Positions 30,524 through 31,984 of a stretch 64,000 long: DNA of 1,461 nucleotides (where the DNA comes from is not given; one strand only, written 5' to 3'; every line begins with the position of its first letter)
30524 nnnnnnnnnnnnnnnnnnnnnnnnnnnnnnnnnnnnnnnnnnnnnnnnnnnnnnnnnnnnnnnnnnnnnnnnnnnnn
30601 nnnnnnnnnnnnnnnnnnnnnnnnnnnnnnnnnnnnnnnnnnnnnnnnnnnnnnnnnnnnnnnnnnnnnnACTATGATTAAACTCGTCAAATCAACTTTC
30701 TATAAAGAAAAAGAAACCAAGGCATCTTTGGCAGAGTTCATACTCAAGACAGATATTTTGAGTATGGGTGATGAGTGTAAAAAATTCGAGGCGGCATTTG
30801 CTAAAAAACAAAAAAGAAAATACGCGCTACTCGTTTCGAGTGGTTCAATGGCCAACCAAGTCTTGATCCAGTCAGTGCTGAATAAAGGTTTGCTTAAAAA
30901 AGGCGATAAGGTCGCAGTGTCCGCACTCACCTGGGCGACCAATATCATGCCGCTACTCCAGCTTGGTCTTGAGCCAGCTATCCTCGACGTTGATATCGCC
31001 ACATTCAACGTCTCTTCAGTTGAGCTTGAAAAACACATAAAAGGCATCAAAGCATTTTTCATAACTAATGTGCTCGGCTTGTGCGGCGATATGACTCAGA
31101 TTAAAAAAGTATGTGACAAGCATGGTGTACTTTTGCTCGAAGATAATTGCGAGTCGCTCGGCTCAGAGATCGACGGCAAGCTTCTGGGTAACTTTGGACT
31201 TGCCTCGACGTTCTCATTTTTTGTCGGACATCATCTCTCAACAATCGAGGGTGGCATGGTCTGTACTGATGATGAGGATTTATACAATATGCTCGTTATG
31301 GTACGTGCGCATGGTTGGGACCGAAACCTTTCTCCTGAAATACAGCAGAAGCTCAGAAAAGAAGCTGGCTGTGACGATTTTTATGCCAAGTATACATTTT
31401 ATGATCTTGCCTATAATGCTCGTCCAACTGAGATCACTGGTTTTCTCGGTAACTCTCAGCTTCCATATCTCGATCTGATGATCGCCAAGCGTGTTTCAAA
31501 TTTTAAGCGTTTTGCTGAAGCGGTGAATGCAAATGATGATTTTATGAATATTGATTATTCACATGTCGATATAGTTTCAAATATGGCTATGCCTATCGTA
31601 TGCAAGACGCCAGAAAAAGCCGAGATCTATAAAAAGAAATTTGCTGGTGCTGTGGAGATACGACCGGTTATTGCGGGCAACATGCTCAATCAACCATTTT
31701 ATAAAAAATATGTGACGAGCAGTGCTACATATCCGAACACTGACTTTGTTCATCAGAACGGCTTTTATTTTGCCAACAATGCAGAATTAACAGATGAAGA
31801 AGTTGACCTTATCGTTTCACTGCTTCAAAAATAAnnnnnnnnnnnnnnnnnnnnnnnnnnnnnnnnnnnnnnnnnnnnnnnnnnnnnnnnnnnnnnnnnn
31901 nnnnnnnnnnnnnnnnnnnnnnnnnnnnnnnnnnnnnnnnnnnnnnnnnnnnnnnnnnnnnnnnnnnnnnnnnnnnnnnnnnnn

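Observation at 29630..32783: GDP-colitose (3,6-dideoxyhexose) pathway: gmd, His-for-Lys DegT enzyme (ColD-like), fcl/ColC-like reductase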

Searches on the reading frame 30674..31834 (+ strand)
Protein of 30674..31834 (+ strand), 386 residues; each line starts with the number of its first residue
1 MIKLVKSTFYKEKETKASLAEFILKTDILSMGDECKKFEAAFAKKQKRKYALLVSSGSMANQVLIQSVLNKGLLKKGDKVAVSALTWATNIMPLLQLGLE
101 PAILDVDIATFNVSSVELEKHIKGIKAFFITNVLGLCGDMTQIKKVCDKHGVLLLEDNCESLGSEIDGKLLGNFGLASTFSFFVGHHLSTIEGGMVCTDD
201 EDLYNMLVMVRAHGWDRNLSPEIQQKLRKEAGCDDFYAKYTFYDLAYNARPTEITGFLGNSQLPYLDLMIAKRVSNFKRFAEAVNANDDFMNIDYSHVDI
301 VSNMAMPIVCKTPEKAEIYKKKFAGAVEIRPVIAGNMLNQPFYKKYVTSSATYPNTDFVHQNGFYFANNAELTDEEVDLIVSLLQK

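Call 6: search_protein_families(library=ncbifam, proteins=[window:30674-31834:+])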
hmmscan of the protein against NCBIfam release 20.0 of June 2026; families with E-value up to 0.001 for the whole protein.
window:30674-31834:+ (386 aa): 9 families
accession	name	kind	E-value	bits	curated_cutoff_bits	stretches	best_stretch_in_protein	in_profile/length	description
NF011936.0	PRK15407.1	equivalog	3.5e-57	194.1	423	1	28-385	60-433/440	lipopolysaccharide biosynthesis protein RfbH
TIGR03588.1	PseC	equivalog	2.7e-42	145.1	423.5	1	22-385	19-377/380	UDP-4-amino-4,6-dideoxy-N-acetyl-beta-L-altrosamine transaminase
TIGR04181.1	NHT_00031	hypoth_equivalog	7.5e-34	117.2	420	1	13-351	10-343/359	LegC family aminotransferase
NF008658.2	PRK11658.1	equivalog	1.2e-24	86.7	631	1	21-216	21-212/379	UDP-4-amino-4-deoxy-L-arabinose aminotransferase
NF008687.0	PRK11706.1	equivalog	3.3e-20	72.2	375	1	18-298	16-281/375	dTDP-4-amino-4,6-dideoxygalactose transaminase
TIGR04427.1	PLP_DesI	equivalog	8.1e-18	64.7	650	1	32-218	51-232/390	dTDP-4-dehydro-6-deoxyglucose aminotransferase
TIGR02379.1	ECA_wecE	subfamily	1.1e-15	57.3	434.85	1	19-295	17-279/376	dTDP-4-amino-4,6-dideoxy-D-glucose transaminase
TIGR00858.1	bioF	equivalog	9.6e-05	21.3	426.45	1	36-185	69-218/365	8-amino-7-oxononanoate synthase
TIGR01979.1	sufS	subfamily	0.00053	19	475.1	1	7-195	39-230/403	SufS family cysteine desulfurase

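Call 7: search_solved_structures(query=window:30674-31834:+, show_alignments=3)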
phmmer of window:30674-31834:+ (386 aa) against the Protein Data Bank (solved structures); distinct sequences matched with E-value up to 0.001: 55.
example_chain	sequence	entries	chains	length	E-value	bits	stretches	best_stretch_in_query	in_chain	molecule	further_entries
2gms_A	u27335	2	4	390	2.2e-63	217.7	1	14-381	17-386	Putative pyridoxamine 5-phosphate-dependent dehydrase, Wbdk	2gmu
3b8x_A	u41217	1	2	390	2.2e-62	214.5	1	14-381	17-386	Pyridoxamine 5-phosphate-dependent dehydrase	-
2r0t_A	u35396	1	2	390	4.2e-62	213.6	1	14-381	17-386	Pyridoxamine 5-phosphate-dependent dehydrase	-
3gr9_A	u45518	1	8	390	4.3e-62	213.5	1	14-381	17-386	ColD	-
3bcx_A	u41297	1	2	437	9.1e-44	153.2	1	38-384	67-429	CDP-6-deoxy-L-threo-D-glycero-4-hexulose-3-dehydrase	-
3bb8_A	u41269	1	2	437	1.6e-42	149.1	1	38-384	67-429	CDP-4-keto-6-deoxy-D-glucose-3-dehydrase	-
9wvy_A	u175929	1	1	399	4.3e-31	111.5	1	10-264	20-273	Putative NDP-4-keto-6-deoxyglucose-3-dehydratase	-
3bn1_A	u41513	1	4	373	3.1e-24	89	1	25-218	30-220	Perosamine synthetase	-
7b0m_AAA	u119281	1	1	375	3.7e-24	88.7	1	27-205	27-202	Sugar aminotransferase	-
3dr7_A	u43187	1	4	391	3.7e-24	88.7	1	25-218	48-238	Putative perosamine synthetase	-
3dr4_A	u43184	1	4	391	5.1e-24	88.3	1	25-218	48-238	Putative perosamine synthetase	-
7b0d_A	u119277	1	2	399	2.9e-22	82.5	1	13-218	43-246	Glutamine--scyllo-inositol transaminase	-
7l7x_AAA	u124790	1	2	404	1.3e-21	80.3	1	31-282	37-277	DegT/DnrJ/EryC1/StrS aminotransferase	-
5u1z_A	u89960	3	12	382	1e-20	77.4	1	23-215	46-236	Putative aminotransferase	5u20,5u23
5u21_A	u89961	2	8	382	1.4e-20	76.9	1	23-215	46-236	Putative aminotransferase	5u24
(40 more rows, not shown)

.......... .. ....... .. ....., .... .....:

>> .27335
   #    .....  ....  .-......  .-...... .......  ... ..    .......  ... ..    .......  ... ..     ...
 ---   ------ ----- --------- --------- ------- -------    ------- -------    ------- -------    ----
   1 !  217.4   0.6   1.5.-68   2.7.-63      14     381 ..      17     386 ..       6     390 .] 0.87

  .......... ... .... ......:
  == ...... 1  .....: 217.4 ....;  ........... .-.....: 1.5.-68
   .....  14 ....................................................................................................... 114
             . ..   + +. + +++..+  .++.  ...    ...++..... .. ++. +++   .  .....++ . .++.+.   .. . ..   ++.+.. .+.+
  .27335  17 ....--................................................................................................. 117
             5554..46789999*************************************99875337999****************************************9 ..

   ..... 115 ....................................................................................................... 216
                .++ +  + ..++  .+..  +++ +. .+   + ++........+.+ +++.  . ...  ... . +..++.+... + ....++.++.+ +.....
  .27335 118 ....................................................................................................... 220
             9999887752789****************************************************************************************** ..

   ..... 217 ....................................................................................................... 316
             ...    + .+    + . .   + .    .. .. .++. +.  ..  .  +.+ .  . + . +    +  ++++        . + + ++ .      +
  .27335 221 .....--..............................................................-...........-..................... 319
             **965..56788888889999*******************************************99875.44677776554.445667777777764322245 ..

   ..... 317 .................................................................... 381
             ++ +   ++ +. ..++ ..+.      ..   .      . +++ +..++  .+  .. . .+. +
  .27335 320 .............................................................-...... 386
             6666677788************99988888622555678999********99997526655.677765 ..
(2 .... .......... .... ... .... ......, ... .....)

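Call 12: search_protein_families(library=pfam, proteins=[window:30674-31834:+])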
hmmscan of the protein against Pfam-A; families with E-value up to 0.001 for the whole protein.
window:30674-31834:+ (386 aa): 3 families
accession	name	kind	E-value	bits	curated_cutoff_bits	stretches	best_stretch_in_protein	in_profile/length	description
PF01041.23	DegT_DnrJ_EryC1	-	1.2e-61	209.3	19.8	1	13-384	4-359/360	DegT/DnrJ/EryC1/StrS aminotransferase family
PF00266.25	Aminotran_5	-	1.1e-05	25.1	21.5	1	33-164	46-182/371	Aminotransferase class-V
PF01053.26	Cys_Met_Meta_PP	-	0.00039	19.5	27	1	37-210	56-225/381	Cys/Met metabolism PLP-dependent enzyme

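Call 14: find_homologous_proteins(query=window:30674-31834:+)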
Query window:30674-31834:+ (386 aa): 6946 proteins with E <= 0.001 among 8000 candidates; the best 120 are listed.
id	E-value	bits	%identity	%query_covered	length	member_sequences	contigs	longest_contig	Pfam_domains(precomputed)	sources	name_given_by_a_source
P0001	2.9e-240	815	93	100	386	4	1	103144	PF00266.26,PF01041.24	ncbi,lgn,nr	ncbi:MAG: aminotransferase class V-fold PLP-dependent enzyme [Candidatus Pacebacteria bacterium]|nr:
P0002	4.2e-186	636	72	100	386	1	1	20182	PF01041.24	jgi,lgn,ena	-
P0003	3.1e-174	597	69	100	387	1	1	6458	PF01041.24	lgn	-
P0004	3.6e-172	591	68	99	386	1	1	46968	PF01041.24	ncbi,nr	ncbi:MAG: hypothetical protein JWN50_421 [Parcubacteria group bacterium]|nr:hypothetical protein [Pa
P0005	2.1e-171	588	65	100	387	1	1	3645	PF01041.24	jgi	jgi:CDP-6-deoxy-D-xylo-4-hexulose-3-dehydrase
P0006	2.6e-171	588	67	100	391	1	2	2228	PF00266.26,PF01041.24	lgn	-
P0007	9.2e-171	586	67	99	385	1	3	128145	PF01041.24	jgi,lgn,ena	-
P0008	1.6e-170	585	65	100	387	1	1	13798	PF01041.24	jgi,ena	-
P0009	2.0e-170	585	66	100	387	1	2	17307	PF01041.24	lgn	-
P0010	4.2e-170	584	65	100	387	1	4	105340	PF01041.24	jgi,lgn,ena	-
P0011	5.0e-170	584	66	100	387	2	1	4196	PF01041.24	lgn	-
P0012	1.5e-169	582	66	100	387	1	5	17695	PF01041.24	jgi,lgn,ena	-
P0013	1.6e-169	582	66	100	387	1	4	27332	PF01041.24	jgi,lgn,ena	-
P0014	2.7e-169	581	66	99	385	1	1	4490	PF01041.24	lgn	-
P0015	7.6e-169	580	64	100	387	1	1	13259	PF01041.24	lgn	-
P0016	7.8e-169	580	64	100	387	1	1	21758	PF01041.24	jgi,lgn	jgi:CDP-6-deoxy-D-xylo-4-hexulose-3-dehydrase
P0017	1.0e-168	579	64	100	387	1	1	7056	PF01041.24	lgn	-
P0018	1.2e-168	579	66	100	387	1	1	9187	PF01041.24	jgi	jgi:CDP-6-deoxy-D-xylo-4-hexulose-3-dehydrase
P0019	1.3e-168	579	64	100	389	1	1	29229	PF01041.24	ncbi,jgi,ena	-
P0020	1.8e-168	578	64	100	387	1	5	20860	PF01041.24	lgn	-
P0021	3.6e-168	577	65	100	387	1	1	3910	PF01041.24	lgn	-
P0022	6.1e-168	577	64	100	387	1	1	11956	PF01041.24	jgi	jgi:CDP-6-deoxy-D-xylo-4-hexulose-3-dehydrase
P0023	7.4e-168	576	65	100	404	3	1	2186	PF01041.24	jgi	-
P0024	7.4e-168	576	64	100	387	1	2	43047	PF01041.24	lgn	-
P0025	7.6e-168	576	65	100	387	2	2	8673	PF01041.24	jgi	-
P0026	9.6e-168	576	65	100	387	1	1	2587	PF01041.24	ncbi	-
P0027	1.2e-167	576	64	100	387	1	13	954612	PF01041.24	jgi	jgi:CDP-6-deoxy-D-xylo-4-hexulose-3-dehydrase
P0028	1.4e-167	575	65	100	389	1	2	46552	PF00266.26,PF01041.24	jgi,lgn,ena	-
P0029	1.8e-167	575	63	100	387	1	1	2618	PF01041.24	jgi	jgi:CDP-6-deoxy-D-xylo-4-hexulose-3-dehydrase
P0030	1.9e-167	575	65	100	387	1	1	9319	PF01041.24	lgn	-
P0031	2.8e-167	574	64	100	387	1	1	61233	PF01041.24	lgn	-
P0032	3.0e-167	574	64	100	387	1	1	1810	PF00266.26,PF01041.24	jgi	jgi:CDP-6-deoxy-D-xylo-4-hexulose-3-dehydrase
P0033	3.8e-167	574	65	100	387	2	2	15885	PF01041.24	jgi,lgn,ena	-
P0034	4.0e-167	574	65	100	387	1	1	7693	PF01041.24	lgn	-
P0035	4.1e-167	574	65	100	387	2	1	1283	PF01041.24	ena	-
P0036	4.4e-167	574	64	100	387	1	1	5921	PF01041.24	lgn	-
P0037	6.0e-167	573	64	100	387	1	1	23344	PF01041.24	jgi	jgi:CDP-6-deoxy-D-xylo-4-hexulose-3-dehydrase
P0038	1.0e-166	573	64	100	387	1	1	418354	PF01041.24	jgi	jgi:CDP-6-deoxy-D-xylo-4-hexulose-3-dehydrase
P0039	1.1e-166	572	64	100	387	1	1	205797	PF01041.24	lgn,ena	-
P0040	1.3e-166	572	65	100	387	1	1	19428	PF01041.24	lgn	-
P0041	1.5e-166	572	64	100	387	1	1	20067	PF01041.24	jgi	jgi:CDP-6-deoxy-D-xylo-4-hexulose-3-dehydrase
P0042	2.6e-166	571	64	100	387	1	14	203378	PF01041.24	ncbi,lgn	-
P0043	2.7e-166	571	64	100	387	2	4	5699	PF01041.24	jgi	jgi:CDP-6-deoxy-D-xylo-4-hexulose-3-dehydrase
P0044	2.7e-166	571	64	100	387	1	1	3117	PF01041.24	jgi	jgi:CDP-4-dehydro-6-deoxyglucose reductase, E1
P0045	3.7e-166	571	64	100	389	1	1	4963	PF00266.26,PF01041.24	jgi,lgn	jgi:CDP-6-deoxy-D-xylo-4-hexulose-3-dehydrase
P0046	4.5e-166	570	64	100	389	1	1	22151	PF01041.24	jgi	jgi:CDP-6-deoxy-D-xylo-4-hexulose-3-dehydrase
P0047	5.5e-166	570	63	100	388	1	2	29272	PF01041.24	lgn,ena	-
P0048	5.7e-166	570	65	100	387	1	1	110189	PF01041.24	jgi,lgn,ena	-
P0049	6.7e-166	570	63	100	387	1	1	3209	PF01041.24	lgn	-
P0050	8.0e-166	570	64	100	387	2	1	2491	PF01041.24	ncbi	-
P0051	8.1e-166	570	64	100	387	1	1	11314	PF01041.24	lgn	-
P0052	8.9e-166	570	66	100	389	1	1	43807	PF01053.27,PF01041.24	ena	-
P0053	1.0e-165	569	64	100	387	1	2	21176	PF01041.24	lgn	-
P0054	1.3e-165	569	63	100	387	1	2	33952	PF01041.24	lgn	-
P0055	1.8e-165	569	63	100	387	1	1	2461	PF01041.24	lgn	-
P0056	1.9e-165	568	63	100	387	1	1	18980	PF01041.24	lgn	-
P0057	1.9e-165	568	64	100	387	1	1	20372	PF01041.24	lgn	-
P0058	2.3e-165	568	63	100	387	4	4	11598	PF01041.24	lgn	-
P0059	2.3e-165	568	63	100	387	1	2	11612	PF01041.24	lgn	-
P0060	2.9e-165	568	64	100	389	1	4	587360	PF01041.24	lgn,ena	-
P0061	4.1e-165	567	65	100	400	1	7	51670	PF01041.24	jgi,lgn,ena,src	-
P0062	4.1e-165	567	63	100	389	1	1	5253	PF01041.24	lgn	-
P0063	4.4e-165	567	63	100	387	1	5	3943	PF01041.24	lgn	-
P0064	7.8e-165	566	64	100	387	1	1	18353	PF01041.24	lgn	-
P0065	8.3e-165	566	63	100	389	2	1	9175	PF01041.24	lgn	-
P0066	1.1e-164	566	63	100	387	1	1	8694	PF01041.24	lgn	-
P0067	1.9e-164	565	63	100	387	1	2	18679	PF01041.24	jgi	jgi:CDP-6-deoxy-D-xylo-4-hexulose-3-dehydrase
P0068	2.2e-164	565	63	100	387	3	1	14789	PF01041.24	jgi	jgi:CDP-6-deoxy-D-xylo-4-hexulose-3-dehydrase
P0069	2.3e-164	565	63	100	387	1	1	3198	PF01041.24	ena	-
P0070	2.3e-164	565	63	100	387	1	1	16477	PF00266.26,PF01041.24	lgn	-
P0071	2.5e-164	565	65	100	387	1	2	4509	PF01041.24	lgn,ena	-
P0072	3.4e-164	564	63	100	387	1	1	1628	PF01041.24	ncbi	-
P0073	4.4e-164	564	61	100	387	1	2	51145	PF01041.24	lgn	-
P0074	4.9e-164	564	62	100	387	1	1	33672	PF01041.24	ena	-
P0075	5.1e-164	564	62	100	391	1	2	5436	PF01041.24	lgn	-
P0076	5.7e-164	564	64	100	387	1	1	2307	PF01041.24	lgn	-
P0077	5.8e-164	564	64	100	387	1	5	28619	PF01041.24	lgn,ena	-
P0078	8.3e-164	563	64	100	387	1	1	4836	PF01041.24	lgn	-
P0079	9.1e-164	563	63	100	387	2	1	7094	PF01041.24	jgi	-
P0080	1.2e-163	563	64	100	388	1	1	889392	PF01041.24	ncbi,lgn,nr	ncbi:MAG TPA: DegT/DnrJ/EryC1/StrS aminotransferase family protein [Candidatus Saccharimonadales bac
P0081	1.6e-163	562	63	100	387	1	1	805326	PF01041.24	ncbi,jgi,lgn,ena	ncbi:MAG: DegT/DnrJ/EryC1/StrS aminotransferase family protein [Candidatus Saccharimonadales bacteri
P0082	1.7e-163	562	63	100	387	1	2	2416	PF01041.24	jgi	jgi:CDP-6-deoxy-D-xylo-4-hexulose-3-dehydrase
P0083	2.4e-163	562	63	100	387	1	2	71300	PF01041.24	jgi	jgi:CDP-6-deoxy-D-xylo-4-hexulose-3-dehydrase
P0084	2.5e-163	561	62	100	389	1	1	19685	PF01041.24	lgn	-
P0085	2.6e-163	561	63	100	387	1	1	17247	PF01041.24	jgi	jgi:CDP-4-dehydro-6-deoxyglucose reductase, E1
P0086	2.6e-163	561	64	99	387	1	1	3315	PF01041.24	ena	-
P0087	3.1e-163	561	62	100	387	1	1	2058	PF01041.24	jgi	jgi:CDP-6-deoxy-D-xylo-4-hexulose-3-dehydrase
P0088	3.1e-163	561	63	100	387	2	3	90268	PF01041.24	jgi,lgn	jgi:CDP-6-deoxy-D-xylo-4-hexulose-3-dehydrase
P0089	3.2e-163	561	63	100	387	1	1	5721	PF01041.24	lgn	-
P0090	3.5e-163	561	62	100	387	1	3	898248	PF01041.24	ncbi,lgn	ncbi:MAG TPA: DegT/DnrJ/EryC1/StrS family aminotransferase [Candidatus Saccharimonadales bacterium]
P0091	4.1e-163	561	63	100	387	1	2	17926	PF01041.24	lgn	-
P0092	4.7e-163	561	63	100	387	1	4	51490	PF01041.24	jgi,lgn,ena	-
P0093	5.1e-163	560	63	100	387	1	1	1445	PF01041.24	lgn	-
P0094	5.4e-163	560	63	100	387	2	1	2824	PF01041.24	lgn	-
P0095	5.6e-163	560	64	99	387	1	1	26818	PF01041.24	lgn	-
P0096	6.0e-163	560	64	100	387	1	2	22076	PF01041.24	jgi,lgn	jgi:CDP-6-deoxy-D-xylo-4-hexulose-3-dehydrase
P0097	6.6e-163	560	63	100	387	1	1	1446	PF01041.24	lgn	-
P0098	7.0e-163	560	62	100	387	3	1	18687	PF01041.24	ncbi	-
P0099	7.2e-163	560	64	99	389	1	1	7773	PF01041.24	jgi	jgi:CDP-6-deoxy-D-xylo-4-hexulose-3-dehydrase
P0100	8.1e-163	560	64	100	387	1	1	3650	PF01041.24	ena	-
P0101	9.8e-163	560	62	99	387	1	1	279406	PF01041.24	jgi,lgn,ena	-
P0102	1.0e-162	559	63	100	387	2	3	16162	PF01041.24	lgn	-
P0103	1.1e-162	559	62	100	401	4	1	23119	PF01041.24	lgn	-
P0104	1.1e-162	559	63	100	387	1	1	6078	PF01041.24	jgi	jgi:CDP-6-deoxy-D-xylo-4-hexulose-3-dehydrase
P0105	1.2e-162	559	62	100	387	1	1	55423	PF01041.24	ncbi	-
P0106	1.3e-162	559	63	100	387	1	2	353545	PF01041.24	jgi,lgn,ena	jgi:CDP-6-deoxy-D-xylo-4-hexulose-3-dehydrase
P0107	1.5e-162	559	61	100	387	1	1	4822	PF01041.24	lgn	-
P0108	1.6e-162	559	62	100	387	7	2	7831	PF01041.24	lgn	-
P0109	2.0e-162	559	63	100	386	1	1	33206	PF01041.24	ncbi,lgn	-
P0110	2.1e-162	558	63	100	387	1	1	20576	PF01041.24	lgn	-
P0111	2.1e-162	558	63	99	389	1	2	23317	PF01041.24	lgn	-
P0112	2.6e-162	558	63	100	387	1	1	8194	PF01041.24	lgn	-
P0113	3.4e-162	558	63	100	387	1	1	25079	PF01041.24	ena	-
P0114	3.5e-162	558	62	100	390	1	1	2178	PF01041.24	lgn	-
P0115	3.7e-162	558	62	100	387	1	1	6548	PF01041.24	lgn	-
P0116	3.7e-162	558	63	100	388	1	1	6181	PF01041.24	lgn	-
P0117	4.4e-162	557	63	100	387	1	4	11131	PF01041.24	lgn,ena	-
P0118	4.5e-162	557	65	100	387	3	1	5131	PF01041.24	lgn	-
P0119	6.6e-162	557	63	99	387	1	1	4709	PF01041.24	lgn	-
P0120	7.0e-162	557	63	100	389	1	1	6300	PF01041.24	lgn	-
